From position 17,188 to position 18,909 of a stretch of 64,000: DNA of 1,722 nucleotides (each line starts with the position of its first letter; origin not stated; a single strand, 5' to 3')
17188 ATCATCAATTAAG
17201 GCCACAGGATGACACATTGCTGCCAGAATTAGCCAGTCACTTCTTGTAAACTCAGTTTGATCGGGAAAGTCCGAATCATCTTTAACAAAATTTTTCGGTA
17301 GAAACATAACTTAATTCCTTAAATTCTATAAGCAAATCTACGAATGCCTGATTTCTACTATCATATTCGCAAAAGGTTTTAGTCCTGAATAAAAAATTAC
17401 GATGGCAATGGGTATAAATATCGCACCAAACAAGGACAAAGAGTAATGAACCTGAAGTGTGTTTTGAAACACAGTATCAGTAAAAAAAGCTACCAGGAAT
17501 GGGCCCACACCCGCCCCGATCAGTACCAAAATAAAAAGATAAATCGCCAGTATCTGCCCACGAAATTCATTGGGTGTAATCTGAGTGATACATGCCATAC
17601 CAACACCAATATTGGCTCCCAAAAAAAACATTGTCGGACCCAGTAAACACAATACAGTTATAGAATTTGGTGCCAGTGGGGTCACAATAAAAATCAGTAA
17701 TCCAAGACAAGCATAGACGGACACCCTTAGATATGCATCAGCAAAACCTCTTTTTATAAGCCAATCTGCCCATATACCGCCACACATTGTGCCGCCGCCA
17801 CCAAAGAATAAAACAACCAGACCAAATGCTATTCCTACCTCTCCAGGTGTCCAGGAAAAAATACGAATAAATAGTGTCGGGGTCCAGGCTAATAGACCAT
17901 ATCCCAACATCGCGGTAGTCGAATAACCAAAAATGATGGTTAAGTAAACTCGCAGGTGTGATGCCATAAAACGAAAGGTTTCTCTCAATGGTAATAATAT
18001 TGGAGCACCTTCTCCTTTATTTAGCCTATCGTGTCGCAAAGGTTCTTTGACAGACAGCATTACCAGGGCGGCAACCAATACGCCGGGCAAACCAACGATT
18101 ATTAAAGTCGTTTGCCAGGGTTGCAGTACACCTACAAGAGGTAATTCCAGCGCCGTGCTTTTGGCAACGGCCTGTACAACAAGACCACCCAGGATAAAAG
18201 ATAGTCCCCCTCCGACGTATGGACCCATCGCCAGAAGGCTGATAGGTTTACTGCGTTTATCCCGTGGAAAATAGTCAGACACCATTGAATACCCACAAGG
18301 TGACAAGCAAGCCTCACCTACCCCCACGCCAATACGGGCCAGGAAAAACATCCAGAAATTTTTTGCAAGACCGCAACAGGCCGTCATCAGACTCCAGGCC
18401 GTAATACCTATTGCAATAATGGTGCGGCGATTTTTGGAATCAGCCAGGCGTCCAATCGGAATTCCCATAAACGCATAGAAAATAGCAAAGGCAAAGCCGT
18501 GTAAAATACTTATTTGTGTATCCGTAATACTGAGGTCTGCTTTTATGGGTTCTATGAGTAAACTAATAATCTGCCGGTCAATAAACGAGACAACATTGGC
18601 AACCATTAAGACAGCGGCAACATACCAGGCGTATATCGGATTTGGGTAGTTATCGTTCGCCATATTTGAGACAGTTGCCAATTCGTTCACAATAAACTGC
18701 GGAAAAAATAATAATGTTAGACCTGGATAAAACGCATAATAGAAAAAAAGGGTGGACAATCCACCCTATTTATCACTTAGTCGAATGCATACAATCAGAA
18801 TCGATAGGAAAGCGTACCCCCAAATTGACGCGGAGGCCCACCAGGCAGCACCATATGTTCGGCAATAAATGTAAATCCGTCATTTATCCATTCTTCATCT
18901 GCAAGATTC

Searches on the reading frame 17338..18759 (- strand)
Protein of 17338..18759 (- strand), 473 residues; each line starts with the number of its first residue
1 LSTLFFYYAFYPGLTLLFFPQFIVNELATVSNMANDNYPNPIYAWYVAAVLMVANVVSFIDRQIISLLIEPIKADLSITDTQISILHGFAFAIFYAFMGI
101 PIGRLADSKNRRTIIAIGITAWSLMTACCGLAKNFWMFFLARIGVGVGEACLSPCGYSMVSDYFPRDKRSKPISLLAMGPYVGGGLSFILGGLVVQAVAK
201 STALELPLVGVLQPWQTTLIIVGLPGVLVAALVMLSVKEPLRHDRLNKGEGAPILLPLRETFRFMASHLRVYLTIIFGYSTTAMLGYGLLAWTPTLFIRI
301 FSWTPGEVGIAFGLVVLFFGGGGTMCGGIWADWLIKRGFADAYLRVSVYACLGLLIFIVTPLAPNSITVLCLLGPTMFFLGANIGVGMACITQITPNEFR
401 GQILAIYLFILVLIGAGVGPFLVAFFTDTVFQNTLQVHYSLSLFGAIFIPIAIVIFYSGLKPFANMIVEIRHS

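Call 3: search_protein_families(library=pfam, proteins=[window:17338-18759:-])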
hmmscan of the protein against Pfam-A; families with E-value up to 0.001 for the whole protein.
window:17338-18759:- (473 aa): 2 families
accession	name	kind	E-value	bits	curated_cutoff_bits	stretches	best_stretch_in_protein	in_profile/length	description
PF07690.21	MFS_1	-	9.5e-41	140.3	33.4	1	51-420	1-347/347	Major Facilitator Superfamily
PF03137.26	OATP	-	5.5e-05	22.1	25.8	1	134-198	131-196/545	Organic Anion Transporter Polypeptide (OATP) family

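Call 4: search_protein_families(library=ncbifam, proteins=[window:17338-18759:-])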
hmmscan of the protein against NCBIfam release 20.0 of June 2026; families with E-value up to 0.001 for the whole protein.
window:17338-18759:- (473 aa): 26 families (the best 25 are shown)
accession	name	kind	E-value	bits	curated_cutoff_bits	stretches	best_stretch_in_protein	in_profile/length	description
TIGR00893.1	2A0114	subfamily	2.8e-34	118.7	395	1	54-449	2-395/399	D-galactonate transporter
TIGR00880.1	2_A_01_02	superfamily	4.4e-16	59.3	131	1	90-201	6-117/141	multidrug resistance protein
TIGR00895.1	2A0115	subfamily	7.2e-16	58.1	418.55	1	31-246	3-201/398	aromatic acid/H+ symport family MFS transporter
TIGR00881.1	2A0104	subfamily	3.6e-14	52.6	407.75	1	57-426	6-369/379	phosphoglycerate transporter protein PgtP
TIGR00711.1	efflux_EmrB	subfamily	2.9e-12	46.1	230.2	1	48-197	4-152/485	DHA2 family efflux MFS transporter permease subunit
NF008963.0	PRK12307.1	equivalog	8.5e-11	41.6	637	1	57-184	29-155/426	MFS transporter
TIGR00710.1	efflux_Bcr_CflA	subfamily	2.2e-10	40.6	200.9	1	71-377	30-302/385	Bcr/CflA family efflux MFS transporter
NF000031.1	MFS_efflux_LmrA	exception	2.9e-10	39.5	850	1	44-200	29-185/484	lincomycin efflux MFS transporter Lmr(A)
NF003024.0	PRK03893.1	subfamily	2.6e-09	36.4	604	1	57-199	32-173/497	sialate:H+ symport family MFS transporter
TIGR02332.1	HpaX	equivalog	6.4e-09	35.5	615.4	1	50-237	12-189/412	4-hydroxyphenylacetate permease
NF008314.0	PRK11102.1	equivalog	1.8e-08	34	303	1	72-320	36-263/396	Bcr/CflA family multidrug efflux MFS transporter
NF033896.2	MFS_LfrA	equivalog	4.1e-08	32.3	825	1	31-200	5-174/504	efflux MFS transporter LfrA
NF007782.0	PRK10473.1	subfamily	4.2e-08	32.7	417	1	70-401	27-327/394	MdtL family multidrug efflux MFS transporter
TIGR00891.1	2A0112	subfamily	6e-08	32.1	552.9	1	61-194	27-159/405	sialate:H+ symport family MFS transporter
NF047787.1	PhglyTportPgtP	equivalog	1e-07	31.1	750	1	44-188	25-170/451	phosphoglycerate transporter PgtP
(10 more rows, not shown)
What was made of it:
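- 17338..18759 (-): MFS transporter 1, anion:cation-symporter-like (start codon uncertain; relatives are 444-456 aa). Pfam MFS_1; best NCBIfam match TIGR00893, below its cut-off (calls 3, 4).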
